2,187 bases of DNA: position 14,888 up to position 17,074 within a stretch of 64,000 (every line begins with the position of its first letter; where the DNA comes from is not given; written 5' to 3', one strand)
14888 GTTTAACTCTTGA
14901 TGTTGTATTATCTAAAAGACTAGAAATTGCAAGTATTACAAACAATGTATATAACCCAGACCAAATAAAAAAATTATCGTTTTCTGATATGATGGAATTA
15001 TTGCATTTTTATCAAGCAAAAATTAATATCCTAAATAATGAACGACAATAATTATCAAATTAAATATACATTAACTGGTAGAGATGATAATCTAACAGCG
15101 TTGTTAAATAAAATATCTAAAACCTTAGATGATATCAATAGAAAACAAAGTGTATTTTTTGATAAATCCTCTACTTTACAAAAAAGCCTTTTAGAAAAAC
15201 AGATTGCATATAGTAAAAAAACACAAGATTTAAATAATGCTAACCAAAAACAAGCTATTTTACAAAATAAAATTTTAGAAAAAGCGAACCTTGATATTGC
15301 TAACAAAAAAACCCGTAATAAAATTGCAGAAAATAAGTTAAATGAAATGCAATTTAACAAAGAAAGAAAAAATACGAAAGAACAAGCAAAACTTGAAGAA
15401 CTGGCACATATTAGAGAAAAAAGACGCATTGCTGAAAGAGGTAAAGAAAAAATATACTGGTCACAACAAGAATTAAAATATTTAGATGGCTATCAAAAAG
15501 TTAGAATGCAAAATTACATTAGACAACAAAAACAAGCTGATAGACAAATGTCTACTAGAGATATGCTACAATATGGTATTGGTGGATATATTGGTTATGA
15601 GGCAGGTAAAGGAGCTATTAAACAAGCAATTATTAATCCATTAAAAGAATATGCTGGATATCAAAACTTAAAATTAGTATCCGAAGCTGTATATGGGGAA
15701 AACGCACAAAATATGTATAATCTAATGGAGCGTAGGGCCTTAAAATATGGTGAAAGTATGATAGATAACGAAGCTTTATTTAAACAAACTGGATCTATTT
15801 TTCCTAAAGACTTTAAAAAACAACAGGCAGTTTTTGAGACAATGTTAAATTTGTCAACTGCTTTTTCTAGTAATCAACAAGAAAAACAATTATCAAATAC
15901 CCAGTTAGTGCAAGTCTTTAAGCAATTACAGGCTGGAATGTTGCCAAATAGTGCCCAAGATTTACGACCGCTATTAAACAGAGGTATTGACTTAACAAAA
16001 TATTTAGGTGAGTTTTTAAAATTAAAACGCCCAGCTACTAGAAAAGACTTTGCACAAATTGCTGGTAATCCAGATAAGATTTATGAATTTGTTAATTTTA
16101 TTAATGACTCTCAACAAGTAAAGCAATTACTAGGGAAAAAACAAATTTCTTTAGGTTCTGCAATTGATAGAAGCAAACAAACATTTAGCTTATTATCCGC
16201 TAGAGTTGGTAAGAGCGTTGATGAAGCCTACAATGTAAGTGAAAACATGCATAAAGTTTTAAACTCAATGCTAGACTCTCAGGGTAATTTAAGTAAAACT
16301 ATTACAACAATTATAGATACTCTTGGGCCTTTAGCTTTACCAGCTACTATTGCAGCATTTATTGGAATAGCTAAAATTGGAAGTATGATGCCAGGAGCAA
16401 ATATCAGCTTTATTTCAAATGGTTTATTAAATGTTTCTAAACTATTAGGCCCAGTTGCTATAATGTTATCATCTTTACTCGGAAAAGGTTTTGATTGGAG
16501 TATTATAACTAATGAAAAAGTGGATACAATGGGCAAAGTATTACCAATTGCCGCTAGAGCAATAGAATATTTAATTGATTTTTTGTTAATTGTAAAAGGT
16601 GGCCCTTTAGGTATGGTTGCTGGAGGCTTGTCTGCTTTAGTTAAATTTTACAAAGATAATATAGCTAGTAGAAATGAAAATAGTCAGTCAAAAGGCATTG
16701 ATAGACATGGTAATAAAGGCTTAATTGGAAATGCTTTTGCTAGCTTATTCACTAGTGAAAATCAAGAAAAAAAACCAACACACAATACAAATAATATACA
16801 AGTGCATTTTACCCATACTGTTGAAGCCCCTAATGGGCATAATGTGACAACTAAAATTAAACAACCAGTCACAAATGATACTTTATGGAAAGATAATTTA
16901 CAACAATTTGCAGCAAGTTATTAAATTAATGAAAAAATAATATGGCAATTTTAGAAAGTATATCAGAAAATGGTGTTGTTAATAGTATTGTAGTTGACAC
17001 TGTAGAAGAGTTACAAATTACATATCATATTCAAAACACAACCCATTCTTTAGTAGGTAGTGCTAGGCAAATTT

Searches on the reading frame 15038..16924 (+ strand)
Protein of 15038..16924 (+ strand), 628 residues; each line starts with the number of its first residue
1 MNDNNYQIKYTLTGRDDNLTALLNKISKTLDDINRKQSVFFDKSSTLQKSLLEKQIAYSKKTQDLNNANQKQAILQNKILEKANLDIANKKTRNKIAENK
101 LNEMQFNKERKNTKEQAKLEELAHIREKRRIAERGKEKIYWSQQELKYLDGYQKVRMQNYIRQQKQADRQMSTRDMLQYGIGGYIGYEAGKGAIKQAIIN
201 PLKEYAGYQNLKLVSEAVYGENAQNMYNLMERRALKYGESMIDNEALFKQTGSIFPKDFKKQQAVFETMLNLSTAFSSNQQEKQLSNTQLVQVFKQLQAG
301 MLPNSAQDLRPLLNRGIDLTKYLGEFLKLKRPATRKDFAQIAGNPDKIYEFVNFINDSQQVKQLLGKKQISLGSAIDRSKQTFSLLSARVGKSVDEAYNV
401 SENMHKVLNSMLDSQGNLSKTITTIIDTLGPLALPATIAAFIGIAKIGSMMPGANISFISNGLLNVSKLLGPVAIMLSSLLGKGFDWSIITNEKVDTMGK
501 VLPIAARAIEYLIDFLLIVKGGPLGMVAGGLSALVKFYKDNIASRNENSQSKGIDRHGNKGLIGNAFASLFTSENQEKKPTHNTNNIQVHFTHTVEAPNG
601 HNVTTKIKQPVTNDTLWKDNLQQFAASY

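Call 86: search_protein_families(library=phrogs, proteins=[window:15038-16924:+], max_evalue=0.00001)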
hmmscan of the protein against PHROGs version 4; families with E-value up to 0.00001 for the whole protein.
window:15038-16924:+ (628 aa): 0 families

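Call 100: search_dna_similar(query=window:15038-16924:+, collection=phages, mode=protein, max_rows=10, max_evalue=0.001)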
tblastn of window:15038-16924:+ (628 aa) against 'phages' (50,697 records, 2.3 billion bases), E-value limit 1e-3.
No match.
